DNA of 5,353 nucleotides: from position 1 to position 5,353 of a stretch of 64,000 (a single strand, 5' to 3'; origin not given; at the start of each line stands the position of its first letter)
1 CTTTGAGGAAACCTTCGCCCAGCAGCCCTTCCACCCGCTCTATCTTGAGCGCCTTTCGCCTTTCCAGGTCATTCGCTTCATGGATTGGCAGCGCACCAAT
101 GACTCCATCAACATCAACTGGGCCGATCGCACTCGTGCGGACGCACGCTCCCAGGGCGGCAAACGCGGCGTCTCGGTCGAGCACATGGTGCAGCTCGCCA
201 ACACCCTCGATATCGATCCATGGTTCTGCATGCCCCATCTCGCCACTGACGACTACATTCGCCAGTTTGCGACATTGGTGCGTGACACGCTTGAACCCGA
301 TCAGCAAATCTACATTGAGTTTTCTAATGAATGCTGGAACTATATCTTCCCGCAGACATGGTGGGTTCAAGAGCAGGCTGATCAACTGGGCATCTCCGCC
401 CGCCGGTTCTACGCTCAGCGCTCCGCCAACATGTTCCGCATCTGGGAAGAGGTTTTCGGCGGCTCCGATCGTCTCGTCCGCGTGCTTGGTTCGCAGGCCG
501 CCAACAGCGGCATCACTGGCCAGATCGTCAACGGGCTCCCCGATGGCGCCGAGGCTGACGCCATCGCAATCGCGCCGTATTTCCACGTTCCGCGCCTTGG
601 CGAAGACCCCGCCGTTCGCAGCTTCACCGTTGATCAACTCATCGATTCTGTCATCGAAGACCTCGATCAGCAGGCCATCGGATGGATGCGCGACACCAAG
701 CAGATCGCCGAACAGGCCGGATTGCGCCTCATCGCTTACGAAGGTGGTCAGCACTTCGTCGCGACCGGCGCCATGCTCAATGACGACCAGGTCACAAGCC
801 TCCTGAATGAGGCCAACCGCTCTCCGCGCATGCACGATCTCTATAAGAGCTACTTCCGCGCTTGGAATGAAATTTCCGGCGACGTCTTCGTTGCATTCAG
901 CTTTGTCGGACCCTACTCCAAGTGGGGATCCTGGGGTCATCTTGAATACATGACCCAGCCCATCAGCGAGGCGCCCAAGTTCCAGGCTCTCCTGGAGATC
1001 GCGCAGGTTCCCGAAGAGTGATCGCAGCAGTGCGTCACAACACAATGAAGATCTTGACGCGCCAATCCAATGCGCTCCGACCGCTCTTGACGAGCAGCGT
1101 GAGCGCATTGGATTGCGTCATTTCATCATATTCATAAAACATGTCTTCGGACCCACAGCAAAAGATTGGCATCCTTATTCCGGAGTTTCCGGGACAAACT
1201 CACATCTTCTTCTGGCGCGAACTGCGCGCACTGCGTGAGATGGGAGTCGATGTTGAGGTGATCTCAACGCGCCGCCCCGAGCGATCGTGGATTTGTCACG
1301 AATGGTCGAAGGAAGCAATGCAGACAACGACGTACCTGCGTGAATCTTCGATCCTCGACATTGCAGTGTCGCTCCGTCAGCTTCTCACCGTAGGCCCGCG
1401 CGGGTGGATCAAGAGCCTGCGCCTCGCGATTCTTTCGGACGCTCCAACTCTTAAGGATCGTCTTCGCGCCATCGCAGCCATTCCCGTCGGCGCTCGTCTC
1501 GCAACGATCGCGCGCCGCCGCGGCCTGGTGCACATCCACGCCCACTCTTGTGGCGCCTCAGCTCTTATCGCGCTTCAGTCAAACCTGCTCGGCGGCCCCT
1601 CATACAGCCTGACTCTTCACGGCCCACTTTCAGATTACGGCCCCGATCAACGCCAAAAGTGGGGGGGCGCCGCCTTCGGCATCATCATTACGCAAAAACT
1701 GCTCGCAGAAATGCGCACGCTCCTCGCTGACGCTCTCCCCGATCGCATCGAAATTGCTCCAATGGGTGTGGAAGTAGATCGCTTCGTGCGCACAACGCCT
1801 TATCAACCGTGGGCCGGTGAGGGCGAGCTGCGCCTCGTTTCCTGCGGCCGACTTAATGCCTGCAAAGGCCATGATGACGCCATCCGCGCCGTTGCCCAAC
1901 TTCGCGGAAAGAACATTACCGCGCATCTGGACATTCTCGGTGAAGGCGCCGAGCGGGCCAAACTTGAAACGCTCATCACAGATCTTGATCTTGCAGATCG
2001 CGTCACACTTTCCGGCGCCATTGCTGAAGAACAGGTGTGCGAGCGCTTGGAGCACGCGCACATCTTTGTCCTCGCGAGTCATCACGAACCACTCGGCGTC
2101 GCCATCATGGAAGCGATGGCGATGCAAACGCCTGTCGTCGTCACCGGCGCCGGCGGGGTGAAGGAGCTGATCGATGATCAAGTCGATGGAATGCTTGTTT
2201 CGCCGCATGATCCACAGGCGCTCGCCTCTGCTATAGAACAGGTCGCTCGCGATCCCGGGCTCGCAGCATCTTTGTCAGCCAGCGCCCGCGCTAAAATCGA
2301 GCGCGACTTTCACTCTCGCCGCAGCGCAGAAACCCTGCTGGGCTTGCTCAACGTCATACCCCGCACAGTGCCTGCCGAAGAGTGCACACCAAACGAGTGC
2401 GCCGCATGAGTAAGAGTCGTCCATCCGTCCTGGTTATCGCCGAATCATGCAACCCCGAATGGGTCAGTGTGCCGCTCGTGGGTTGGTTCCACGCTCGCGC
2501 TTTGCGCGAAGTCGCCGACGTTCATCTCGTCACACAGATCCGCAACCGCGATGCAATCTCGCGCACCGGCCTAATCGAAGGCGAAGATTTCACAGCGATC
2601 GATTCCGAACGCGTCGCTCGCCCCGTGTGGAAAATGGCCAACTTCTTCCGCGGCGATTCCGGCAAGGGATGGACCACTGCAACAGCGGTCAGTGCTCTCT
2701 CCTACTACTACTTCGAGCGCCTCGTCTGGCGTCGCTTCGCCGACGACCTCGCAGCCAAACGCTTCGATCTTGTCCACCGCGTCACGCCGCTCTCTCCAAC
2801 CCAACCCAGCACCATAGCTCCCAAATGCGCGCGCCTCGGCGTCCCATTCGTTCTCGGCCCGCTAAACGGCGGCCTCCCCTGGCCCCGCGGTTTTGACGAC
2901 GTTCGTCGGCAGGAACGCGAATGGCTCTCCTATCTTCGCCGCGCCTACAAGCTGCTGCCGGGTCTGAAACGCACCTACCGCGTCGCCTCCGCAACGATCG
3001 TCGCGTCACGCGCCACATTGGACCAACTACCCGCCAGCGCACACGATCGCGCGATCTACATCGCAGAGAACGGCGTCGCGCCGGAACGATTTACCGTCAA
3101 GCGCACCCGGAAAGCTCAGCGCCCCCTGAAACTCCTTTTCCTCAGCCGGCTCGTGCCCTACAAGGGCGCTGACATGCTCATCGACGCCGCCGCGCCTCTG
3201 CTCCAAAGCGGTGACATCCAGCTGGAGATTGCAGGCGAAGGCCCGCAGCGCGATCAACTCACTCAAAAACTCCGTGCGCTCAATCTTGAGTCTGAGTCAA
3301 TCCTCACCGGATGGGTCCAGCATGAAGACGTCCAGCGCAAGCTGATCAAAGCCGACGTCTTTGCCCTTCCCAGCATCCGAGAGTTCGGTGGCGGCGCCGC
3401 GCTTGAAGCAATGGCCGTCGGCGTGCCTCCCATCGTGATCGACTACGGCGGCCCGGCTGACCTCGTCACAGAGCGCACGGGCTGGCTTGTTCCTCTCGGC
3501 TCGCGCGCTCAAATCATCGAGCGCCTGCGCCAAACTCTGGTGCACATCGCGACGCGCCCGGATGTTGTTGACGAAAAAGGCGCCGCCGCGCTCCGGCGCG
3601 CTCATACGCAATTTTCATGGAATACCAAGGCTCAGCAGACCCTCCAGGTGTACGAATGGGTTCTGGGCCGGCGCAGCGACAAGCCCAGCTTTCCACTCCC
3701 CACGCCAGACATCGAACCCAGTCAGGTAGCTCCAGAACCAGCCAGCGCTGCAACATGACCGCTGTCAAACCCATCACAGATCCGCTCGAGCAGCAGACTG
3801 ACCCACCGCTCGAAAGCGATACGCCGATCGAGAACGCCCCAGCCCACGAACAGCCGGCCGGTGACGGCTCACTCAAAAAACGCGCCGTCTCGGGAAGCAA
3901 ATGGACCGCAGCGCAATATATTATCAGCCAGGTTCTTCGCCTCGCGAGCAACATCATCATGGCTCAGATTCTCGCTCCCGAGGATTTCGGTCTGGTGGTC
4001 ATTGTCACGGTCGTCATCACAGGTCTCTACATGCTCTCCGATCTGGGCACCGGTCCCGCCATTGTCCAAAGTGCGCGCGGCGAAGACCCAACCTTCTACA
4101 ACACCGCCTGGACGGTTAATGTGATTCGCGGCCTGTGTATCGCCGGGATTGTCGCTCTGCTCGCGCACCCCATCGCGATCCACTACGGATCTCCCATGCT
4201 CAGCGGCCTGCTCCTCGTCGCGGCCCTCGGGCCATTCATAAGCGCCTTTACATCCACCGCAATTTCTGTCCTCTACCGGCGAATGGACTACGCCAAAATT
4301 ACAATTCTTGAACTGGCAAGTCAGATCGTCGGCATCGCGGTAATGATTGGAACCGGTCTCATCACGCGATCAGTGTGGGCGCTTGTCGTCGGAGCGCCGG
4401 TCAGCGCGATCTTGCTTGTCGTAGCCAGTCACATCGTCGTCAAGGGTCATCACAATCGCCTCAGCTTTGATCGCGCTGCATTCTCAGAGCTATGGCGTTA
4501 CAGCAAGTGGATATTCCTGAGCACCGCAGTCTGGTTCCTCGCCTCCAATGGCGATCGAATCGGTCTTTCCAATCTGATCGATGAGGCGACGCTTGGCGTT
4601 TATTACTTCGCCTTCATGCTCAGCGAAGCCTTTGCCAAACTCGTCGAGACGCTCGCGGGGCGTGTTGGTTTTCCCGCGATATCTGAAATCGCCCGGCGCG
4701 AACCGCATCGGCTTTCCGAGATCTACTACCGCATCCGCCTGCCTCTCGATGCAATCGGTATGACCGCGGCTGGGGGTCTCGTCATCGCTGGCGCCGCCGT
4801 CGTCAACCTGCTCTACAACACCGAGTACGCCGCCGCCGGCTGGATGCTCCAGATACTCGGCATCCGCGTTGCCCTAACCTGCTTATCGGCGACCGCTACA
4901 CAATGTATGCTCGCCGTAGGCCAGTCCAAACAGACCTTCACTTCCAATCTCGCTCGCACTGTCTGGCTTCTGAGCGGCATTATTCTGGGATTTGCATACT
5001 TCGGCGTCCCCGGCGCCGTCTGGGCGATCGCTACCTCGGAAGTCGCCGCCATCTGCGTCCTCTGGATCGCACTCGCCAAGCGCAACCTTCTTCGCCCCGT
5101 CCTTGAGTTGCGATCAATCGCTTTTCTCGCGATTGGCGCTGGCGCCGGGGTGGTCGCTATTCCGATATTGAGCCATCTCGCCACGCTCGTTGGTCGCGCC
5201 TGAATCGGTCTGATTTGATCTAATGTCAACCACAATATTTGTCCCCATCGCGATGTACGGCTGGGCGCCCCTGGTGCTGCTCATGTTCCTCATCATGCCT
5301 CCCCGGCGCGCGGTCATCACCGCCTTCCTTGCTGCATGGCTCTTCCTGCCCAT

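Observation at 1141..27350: ~25 kb exosortase / PEP-CTERM exopolysaccharide super-operon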

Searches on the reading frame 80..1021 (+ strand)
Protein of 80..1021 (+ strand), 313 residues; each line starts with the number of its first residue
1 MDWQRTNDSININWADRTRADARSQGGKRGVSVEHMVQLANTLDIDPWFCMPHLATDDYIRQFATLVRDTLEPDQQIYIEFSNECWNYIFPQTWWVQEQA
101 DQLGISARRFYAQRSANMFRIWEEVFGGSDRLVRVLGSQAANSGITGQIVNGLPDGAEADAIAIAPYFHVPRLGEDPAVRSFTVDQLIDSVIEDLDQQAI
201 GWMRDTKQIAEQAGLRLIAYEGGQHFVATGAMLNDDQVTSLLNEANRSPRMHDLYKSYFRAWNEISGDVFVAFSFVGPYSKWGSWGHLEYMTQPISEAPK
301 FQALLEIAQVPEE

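Call 39: search_protein_families(library=pfam, proteins=[window:80-1021:+], max_evalue=0.0001)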
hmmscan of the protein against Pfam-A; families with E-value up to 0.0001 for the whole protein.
window:80-1021:+ (313 aa): 0 families

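Call 67: search_solved_structures(query=window:80-1021:+, max_evalue=1)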
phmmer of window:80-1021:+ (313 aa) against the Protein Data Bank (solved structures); distinct sequences matched with E-value up to 1: 5.
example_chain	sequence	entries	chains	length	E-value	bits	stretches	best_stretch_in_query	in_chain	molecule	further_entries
5z1f_A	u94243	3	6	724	0.69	12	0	56-134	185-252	CSC1-like protein ERD4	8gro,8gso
8xry_A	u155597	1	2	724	0.69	12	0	56-134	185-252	CSC1-like protein ERD4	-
8xw0_B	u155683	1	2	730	0.7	12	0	56-134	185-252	CSC1-like protein ERD4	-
8xs0_A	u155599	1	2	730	0.7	12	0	56-134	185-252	CSC1-like protein ERD4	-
8xvy_B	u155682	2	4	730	0.73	11.9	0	56-134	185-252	CSC1-like protein ERD4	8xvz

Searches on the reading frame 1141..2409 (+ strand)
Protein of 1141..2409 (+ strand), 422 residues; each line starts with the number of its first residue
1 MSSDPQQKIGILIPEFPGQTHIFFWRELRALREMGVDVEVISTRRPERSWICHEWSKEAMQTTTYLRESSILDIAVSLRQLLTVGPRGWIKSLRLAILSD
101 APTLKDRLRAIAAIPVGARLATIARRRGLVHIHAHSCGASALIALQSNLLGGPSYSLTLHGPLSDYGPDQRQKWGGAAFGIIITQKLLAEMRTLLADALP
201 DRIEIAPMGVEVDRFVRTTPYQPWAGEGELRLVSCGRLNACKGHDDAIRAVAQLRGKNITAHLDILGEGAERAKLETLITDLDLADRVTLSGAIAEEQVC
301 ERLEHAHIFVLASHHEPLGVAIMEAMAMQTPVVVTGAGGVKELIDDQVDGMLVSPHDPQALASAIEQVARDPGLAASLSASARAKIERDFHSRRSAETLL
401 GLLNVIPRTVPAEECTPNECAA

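Call 4: search_protein_families(library=ncbifam, proteins=[window:1141-2409:+], max_evalue=0.001)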
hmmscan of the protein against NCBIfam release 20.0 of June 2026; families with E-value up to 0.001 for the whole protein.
window:1141-2409:+ (422 aa): 40 families (the best 25 are shown)
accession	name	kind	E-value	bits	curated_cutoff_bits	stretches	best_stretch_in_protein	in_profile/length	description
NF041876.1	EPS_EpsE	equivalog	2.4e-159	530.8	400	1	9-399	1-389/389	exopolysaccharide biosynthesis GT4 family glycosyltransferase EpsE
TIGR03088.1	stp2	hypoth_equivalog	1.4e-29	103.3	409.05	1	202-401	161-368/374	TIGR03088 family PEP-CTERM/XrtA system glycosyltransferase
TIGR04005.1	wcaL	equivalog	7.2e-29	100.8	537.6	1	197-405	193-405/406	colanic acid biosynthesis glycosyltransferase WcaL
TIGR03999.1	thiol_BshA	equivalog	3.9e-24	85.3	273.7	1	209-395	175-362/375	N-acetyl-alpha-D-glucosaminyl L-malate synthase BshA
NF047684.1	TeichurnBiosyTuaC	equivalog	2.2e-23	82.8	550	1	136-400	120-383/391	teichuronic acid biosynthesis protein TuaC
TIGR03449.1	mycothiol_MshA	equivalog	4.1e-21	75.3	462.5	1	196-399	183-396/406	D-inositol-3-phosphate glycosyltransferase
NF050063.1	ProtGlycPglJ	equivalog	1.4e-19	70.5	500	1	232-400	197-360/363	N-acetylgalactosamine-N,N'-diacetylbacillosaminyl-diphospho-undecaprenol 4-alpha-N-acetylgalactosaminyltransferase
NF047880.1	glyco_SdgA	exception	9.9e-19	67.2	800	1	230-387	316-472/488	serine-aspartate repeat adhesin O-glycosyltransferase SdgA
TIGR04063.1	stp3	hypoth_equivalog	1.7e-18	66.7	442.05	1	200-390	179-379/397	TIGR04063 family PEP-CTERM/XrtA system glycosyltransferase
NF046085.1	XrtY_assoc_Gly1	equivalog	2.7e-17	62.7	400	1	128-400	100-378/387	XrtY-associated glycosyltransferase XYAG1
NF038229.1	Glyco4_Geo_Pelo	equivalog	3.5e-16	59.1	400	1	132-405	62-335/338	GPMC system family 4 glycosyltransferase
TIGR02149.1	glgA_Coryne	subfamily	3.6e-16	59.3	302.4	1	276-396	252-380/391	glycogen synthase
TIGR04157.1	glyco_rSAM_CFB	subfamily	9.2e-16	57.8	400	1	233-354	231-349/406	TIGR04157 family glycosyltransferase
NF053787.1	GlcN_PG_synth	equivalog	1.9e-15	56.6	480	1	286-400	241-353/361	N-acetylglucosaminyl phosphatidylglycerol synthase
NF050056.1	ProtGlycPglH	equivalog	6.6e-15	55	600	1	232-404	182-351/354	GalNAc-alpha-(1->4)-GalNAc-alpha-(1->3)-diNAcBac-PP-undecaprenol alpha-1,4-N-acetyl-D-galactosaminyltransferase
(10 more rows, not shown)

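Call 6: search_protein_families(library=pfam, proteins=[window:1141-2409:+], max_evalue=0.01)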
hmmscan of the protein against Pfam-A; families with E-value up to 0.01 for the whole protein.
window:1141-2409:+ (422 aa): 6 families
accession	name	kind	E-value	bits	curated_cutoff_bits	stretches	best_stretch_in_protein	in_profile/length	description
PF00534.26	Glycos_transf_1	-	3.3e-37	128.1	26.4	1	227-384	13-171/172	Glycosyl transferases group 1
PF13692.12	Glyco_trans_1_4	-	3.2e-33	115.4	27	1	231-371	3-142/142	Glycosyl transferases group 1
PF20706.3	GT4-conflict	-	7.1e-16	58.6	26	1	186-398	160-384/385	Family 4 Glycosyltransferase in conflict systems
PF13524.12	Glyco_trans_1_2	-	1.3e-07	32.2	25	1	262-400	16-143/144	Glycosyl transferase-like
PF13439.12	Glyco_transf_4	-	0.00035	21.1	28.5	0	28-212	12-168/170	Glycosyltransferase Family 4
PF13579.12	Glyco_trans_4_4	-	0.002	18.9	29.7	1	28-179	11-117/158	Glycosyl transferase 4-like domain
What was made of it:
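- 1141..2409 (+): g01, GT4 glycosyltransferase (Myxococcus EpsE-type). call 4: NF041876 530.8 bits (cutoff 400); call 6: PF00534 128 bits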

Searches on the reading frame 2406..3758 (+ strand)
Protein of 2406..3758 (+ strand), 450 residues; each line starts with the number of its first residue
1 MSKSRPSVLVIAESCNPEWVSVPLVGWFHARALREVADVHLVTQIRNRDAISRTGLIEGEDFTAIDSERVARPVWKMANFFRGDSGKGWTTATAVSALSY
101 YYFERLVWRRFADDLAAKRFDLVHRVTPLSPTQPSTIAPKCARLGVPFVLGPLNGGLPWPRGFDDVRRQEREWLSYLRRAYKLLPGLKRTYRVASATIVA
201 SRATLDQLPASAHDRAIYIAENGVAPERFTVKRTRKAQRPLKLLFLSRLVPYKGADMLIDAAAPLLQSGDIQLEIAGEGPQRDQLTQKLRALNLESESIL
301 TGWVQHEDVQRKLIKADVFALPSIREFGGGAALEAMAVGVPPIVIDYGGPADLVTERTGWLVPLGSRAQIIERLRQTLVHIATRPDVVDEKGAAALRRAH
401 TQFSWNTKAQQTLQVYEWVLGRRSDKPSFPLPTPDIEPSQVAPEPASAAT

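Call 4: search_protein_families(library=ncbifam, proteins=[window:2406-3758:+], max_evalue=0.001)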
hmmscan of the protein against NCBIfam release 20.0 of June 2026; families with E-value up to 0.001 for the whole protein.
window:2406-3758:+ (450 aa): 38 families (the best 25 are shown)
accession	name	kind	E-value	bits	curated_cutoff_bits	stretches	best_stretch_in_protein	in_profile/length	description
NF041879.1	EPS_EpsH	equivalog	1.2e-152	508.6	800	1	5-433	1-429/431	exopolysaccharide biosynthesis glycosyltransferase EpsH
NF041876.1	EPS_EpsE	equivalog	1e-30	107.3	400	1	192-410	160-387/389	exopolysaccharide biosynthesis GT4 family glycosyltransferase EpsE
NF038295.1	EPS_HpsP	equivalog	3.1e-24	85.7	550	1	233-418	200-386/388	hormogonium polysaccharide biosynthesis glycosyltransferase HpsP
TIGR03088.1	stp2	hypoth_equivalog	4.8e-23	81.8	409.05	1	220-420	165-374/374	TIGR03088 family PEP-CTERM/XrtA system glycosyltransferase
TIGR02149.1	glgA_Coryne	subfamily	2.8e-18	66.2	302.4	1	237-419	202-390/391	glycogen synthase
TIGR03999.1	thiol_BshA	equivalog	2.3e-17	63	273.7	1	242-419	201-373/375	N-acetyl-alpha-D-glucosaminyl L-malate synthase BshA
NF047684.1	TeichurnBiosyTuaC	equivalog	1.7e-16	60.1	550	1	243-419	222-389/391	teichuronic acid biosynthesis protein TuaC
TIGR02095.1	glgA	subfamily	2.5e-16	59.4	328.45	1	243-417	297-475/477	glycogen/starch synthase, ADP-glucose type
NF046085.1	XrtY_assoc_Gly1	equivalog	3.6e-16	59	400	1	214-419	181-384/387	XrtY-associated glycosyltransferase XYAG1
TIGR04005.1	wcaL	equivalog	6.7e-16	58.1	537.6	1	216-376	198-366/406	colanic acid biosynthesis glycosyltransferase WcaL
TIGR04063.1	stp3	hypoth_equivalog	9.2e-15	54.4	442.05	1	216-420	181-396/397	TIGR04063 family PEP-CTERM/XrtA system glycosyltransferase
TIGR04047.1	MSMEG_0565_glyc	hypoth_equivalog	1.5e-14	53.9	259.85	1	188-417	133-372/373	MSMEG_0565 family glycosyltransferase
TIGR03449.1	mycothiol_MshA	equivalog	5.6e-12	45.3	462.5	1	243-418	223-402/406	D-inositol-3-phosphate glycosyltransferase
NF047880.1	glyco_SdgA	exception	1.8e-10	40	800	1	239-378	314-454/488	serine-aspartate repeat adhesin O-glycosyltransferase SdgA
NF038229.1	Glyco4_Geo_Pelo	equivalog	2.5e-10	39.9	400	1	189-420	105-337/338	GPMC system family 4 glycosyltransferase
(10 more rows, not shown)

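Call 6: search_protein_families(library=pfam, proteins=[window:2406-3758:+], max_evalue=0.01)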
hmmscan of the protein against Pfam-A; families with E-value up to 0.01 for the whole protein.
window:2406-3758:+ (450 aa): 4 families
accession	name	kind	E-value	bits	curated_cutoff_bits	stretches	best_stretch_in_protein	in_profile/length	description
PF00534.26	Glycos_transf_1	-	1.7e-30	106.3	26.4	1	232-378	7-156/172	Glycosyl transferases group 1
PF13692.12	Glyco_trans_1_4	-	6.5e-28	98.2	27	1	242-378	3-140/142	Glycosyl transferases group 1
PF20706.3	GT4-conflict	-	1.3e-09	38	26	1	217-407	174-380/385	Family 4 Glycosyltransferase in conflict systems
PF13439.12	Glyco_transf_4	-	0.00039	20.9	28.5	1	105-228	58-170/170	Glycosyltransferase Family 4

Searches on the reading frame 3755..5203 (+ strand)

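Call 4: search_protein_families(library=ncbifam, proteins=[window:3755-5203:+], max_evalue=0.001)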
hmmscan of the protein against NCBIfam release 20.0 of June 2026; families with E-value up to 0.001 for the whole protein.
window:3755-5203:+ (482 aa): 3 families
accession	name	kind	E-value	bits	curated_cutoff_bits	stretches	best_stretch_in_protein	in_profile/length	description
NF007773.0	PRK10459.1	equivalog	2.6e-39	135.5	273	1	39-443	2-405/492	MOP flippase family protein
NF047674.1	TeichurnBiosyTuaB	equivalog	4.4e-29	101.9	580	1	39-458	3-415/469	teichuronic acid biosynthesis protein TuaB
NF058658.1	Oglyco_Wzx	exception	1.2e-18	67.4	720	1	38-444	4-405/478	O-glycosylation flippase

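Call 6: search_protein_families(library=pfam, proteins=[window:3755-5203:+], max_evalue=0.01)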
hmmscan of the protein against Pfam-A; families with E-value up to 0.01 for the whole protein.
window:3755-5203:+ (482 aa): 2 families
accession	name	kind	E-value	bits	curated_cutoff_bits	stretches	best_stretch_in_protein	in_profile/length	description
PF13440.11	Polysacc_synt_3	-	7.9e-51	173.5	23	1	68-359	1-289/293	Polysaccharide biosynthesis protein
PF01943.22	Polysacc_synt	-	1.8e-24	87.1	28.2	1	47-312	4-273/274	Polysaccharide biosynthesis protein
